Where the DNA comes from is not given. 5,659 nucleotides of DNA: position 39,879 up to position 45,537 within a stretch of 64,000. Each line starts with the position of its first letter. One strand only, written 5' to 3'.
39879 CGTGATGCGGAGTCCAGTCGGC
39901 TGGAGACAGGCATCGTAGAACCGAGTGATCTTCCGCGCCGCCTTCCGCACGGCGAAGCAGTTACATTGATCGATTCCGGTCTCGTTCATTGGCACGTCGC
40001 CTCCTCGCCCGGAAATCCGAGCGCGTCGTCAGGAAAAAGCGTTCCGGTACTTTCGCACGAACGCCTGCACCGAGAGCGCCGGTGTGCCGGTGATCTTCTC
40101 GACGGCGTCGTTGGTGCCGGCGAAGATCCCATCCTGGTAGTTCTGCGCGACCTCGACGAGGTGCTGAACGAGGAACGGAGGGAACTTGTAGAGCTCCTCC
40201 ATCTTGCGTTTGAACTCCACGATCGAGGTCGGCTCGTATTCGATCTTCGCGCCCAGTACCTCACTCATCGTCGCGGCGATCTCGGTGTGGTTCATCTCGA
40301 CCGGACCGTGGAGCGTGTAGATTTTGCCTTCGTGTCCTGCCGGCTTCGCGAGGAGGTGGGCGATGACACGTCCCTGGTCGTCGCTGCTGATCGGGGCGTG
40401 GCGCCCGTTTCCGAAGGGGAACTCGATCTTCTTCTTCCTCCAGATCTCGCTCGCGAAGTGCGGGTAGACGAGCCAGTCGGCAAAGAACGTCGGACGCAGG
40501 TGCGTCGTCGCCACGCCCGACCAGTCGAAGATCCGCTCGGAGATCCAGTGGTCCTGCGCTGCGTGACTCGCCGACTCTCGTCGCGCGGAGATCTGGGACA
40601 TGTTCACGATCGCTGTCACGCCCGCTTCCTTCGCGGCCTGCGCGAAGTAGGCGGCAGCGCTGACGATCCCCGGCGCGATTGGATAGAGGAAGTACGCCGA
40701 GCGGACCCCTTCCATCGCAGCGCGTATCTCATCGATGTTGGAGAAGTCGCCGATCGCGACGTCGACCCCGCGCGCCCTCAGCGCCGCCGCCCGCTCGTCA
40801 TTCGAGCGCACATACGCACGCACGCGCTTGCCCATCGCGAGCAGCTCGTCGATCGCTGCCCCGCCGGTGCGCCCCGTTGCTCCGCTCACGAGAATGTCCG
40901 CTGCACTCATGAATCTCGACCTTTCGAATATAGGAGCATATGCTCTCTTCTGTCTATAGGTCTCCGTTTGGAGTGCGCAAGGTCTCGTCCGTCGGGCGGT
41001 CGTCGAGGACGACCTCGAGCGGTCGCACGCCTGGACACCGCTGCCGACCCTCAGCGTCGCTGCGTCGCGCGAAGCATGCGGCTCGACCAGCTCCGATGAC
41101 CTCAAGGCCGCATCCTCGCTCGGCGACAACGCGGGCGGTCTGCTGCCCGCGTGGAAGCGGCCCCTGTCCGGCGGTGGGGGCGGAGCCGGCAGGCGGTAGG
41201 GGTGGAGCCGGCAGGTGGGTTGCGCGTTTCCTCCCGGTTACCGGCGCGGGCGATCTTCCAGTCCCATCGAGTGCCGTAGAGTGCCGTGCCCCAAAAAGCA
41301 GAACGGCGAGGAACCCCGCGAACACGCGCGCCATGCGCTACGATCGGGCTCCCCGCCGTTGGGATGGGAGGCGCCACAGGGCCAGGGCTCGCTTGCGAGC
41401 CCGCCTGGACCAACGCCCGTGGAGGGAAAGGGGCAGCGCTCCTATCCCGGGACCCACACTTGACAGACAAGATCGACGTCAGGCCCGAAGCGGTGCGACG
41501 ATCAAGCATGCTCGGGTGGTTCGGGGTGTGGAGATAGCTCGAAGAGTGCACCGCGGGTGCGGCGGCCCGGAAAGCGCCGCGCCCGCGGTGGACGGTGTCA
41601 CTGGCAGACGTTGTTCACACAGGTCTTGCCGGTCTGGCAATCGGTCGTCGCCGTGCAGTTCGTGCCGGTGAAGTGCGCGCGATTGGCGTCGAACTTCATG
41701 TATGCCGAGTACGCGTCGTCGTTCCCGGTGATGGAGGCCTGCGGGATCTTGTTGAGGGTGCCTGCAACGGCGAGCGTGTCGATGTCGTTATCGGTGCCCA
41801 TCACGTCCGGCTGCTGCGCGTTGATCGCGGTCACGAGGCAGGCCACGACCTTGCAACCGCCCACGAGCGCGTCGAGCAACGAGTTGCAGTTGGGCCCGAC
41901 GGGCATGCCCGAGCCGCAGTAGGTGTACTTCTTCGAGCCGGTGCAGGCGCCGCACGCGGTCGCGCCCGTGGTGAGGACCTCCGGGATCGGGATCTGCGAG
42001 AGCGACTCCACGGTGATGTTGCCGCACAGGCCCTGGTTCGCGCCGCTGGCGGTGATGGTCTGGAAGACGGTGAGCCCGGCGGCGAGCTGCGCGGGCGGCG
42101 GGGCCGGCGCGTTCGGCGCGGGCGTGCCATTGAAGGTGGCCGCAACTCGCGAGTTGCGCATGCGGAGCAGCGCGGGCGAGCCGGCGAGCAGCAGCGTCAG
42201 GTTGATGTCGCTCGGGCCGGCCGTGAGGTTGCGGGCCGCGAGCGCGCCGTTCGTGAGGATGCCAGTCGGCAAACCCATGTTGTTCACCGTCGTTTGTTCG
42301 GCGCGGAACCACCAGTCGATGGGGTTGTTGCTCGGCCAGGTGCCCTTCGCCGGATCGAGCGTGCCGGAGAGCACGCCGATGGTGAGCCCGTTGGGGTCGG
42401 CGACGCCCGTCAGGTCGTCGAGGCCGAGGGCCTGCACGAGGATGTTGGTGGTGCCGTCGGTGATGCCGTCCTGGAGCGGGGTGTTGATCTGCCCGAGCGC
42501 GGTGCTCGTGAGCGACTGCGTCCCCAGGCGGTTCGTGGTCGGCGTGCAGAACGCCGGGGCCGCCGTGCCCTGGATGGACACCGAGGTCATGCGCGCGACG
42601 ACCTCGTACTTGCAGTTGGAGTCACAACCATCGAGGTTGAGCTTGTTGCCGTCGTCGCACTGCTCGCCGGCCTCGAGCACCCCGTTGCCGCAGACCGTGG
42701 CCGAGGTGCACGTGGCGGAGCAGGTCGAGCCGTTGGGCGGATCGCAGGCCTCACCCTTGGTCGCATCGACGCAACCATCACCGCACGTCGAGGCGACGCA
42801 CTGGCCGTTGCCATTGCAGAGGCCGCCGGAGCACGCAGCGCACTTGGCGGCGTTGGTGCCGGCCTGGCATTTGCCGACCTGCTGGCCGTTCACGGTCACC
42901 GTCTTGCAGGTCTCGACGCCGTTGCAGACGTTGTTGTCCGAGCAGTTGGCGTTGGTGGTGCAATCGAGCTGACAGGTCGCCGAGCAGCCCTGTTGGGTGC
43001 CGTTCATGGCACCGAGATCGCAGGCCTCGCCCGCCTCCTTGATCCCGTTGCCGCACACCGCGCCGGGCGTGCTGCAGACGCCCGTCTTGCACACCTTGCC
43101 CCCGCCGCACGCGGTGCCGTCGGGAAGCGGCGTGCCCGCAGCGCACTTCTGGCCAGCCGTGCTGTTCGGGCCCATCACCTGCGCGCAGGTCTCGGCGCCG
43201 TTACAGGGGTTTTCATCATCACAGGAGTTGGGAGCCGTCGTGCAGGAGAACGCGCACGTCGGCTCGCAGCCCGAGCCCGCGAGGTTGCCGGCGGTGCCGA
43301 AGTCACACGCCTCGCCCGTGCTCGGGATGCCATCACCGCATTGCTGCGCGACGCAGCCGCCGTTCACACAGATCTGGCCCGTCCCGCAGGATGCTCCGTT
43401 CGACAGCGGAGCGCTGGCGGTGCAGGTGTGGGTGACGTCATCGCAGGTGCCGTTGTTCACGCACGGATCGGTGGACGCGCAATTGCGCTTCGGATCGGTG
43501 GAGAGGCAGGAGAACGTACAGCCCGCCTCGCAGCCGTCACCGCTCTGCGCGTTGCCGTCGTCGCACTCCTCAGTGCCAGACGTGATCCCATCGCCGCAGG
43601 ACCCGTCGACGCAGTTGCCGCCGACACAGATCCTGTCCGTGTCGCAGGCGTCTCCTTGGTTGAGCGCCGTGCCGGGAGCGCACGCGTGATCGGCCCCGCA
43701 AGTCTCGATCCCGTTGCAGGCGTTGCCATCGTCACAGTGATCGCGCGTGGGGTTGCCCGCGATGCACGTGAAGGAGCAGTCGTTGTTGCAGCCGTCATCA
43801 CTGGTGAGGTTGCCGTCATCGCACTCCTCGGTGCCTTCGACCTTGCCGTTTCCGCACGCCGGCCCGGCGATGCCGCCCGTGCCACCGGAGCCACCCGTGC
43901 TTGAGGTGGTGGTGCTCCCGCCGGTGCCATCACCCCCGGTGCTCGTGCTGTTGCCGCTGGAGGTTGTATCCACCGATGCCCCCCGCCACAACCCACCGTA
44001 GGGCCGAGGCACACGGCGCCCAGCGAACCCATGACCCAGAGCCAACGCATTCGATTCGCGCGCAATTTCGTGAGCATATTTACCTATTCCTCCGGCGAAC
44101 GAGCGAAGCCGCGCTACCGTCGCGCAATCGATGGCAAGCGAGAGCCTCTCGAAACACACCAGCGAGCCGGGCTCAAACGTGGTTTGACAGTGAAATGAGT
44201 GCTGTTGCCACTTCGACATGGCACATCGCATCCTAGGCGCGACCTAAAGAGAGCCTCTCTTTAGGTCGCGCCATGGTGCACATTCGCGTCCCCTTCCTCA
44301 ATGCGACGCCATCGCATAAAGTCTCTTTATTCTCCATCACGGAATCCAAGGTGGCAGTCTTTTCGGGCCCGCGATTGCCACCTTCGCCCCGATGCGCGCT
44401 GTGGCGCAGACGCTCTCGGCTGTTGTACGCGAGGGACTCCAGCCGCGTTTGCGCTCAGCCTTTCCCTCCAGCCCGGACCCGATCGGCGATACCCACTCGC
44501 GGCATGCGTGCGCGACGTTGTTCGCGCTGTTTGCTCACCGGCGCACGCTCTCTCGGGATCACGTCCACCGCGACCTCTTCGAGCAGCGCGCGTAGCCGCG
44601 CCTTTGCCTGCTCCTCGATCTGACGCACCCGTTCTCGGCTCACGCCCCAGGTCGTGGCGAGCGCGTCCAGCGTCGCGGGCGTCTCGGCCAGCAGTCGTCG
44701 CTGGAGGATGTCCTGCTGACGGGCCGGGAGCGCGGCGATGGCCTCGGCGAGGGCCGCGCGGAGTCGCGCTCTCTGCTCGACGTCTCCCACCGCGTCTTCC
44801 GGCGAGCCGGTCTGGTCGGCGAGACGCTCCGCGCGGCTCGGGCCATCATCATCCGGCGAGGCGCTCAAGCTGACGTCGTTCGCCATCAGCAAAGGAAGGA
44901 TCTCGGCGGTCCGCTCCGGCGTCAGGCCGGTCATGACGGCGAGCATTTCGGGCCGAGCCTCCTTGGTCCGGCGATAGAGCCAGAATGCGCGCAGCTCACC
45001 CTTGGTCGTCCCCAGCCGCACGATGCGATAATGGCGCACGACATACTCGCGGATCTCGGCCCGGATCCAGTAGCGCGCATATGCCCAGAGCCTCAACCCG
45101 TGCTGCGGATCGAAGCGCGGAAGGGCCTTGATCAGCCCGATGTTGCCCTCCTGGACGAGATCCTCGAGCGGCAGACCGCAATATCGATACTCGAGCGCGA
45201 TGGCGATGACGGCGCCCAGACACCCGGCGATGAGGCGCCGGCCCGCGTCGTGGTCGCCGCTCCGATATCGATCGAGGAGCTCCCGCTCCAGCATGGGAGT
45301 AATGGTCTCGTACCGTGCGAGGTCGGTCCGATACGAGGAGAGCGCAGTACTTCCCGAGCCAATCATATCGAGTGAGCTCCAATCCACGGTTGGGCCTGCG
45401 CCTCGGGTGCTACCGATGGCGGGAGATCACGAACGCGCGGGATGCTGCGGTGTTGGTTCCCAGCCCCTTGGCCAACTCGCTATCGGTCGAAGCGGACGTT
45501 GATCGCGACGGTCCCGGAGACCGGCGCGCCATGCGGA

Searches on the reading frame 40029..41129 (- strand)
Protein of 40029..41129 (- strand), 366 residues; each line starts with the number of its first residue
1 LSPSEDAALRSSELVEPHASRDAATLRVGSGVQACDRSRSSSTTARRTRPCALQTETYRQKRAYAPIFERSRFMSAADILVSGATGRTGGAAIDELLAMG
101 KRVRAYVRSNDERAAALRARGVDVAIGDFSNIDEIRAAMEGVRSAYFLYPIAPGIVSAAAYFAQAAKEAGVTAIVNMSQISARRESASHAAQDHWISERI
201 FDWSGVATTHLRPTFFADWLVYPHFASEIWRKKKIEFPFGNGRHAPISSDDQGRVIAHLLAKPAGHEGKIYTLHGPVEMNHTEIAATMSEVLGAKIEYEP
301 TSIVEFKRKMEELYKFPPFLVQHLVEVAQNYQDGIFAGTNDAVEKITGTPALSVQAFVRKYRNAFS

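Call 82: search_protein_families(library=pfam, proteins=[window:40029-41129:-], max_evalue=0.001)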
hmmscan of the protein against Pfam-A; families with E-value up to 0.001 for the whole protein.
window:40029-41129:- (366 aa): 2 families
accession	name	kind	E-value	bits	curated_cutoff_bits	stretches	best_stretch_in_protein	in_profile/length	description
PF05368.20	NmrA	-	1e-20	75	27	1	78-333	4-269/298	NmrA-like family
PF13460.12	NAD_binding_10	-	2.1e-17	64.1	27.2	1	83-263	1-184/184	NAD(P)H-binding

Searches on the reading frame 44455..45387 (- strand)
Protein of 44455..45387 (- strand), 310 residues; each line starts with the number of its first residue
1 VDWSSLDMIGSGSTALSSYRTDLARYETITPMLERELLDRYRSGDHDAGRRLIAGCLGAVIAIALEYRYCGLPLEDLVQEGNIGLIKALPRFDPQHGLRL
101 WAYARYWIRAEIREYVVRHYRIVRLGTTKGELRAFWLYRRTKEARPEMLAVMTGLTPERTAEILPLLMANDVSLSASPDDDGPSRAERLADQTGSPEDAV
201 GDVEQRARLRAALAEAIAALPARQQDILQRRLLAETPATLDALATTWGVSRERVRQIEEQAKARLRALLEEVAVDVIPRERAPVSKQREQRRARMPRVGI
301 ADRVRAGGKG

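Call 82: search_protein_families(library=pfam, proteins=[window:44455-45387:-], max_evalue=0.001)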
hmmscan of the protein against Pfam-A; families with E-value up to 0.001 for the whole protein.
window:44455-45387:- (310 aa): 2 families
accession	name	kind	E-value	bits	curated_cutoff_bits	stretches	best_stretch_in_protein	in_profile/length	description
PF04542.20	Sigma70_r2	-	1.2e-15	57.5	24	1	56-120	5-69/71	Sigma-70 region 2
PF04545.22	Sigma70_r4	-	5.4e-12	45.5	24.1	1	216-267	1-50/50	Sigma-70, region 4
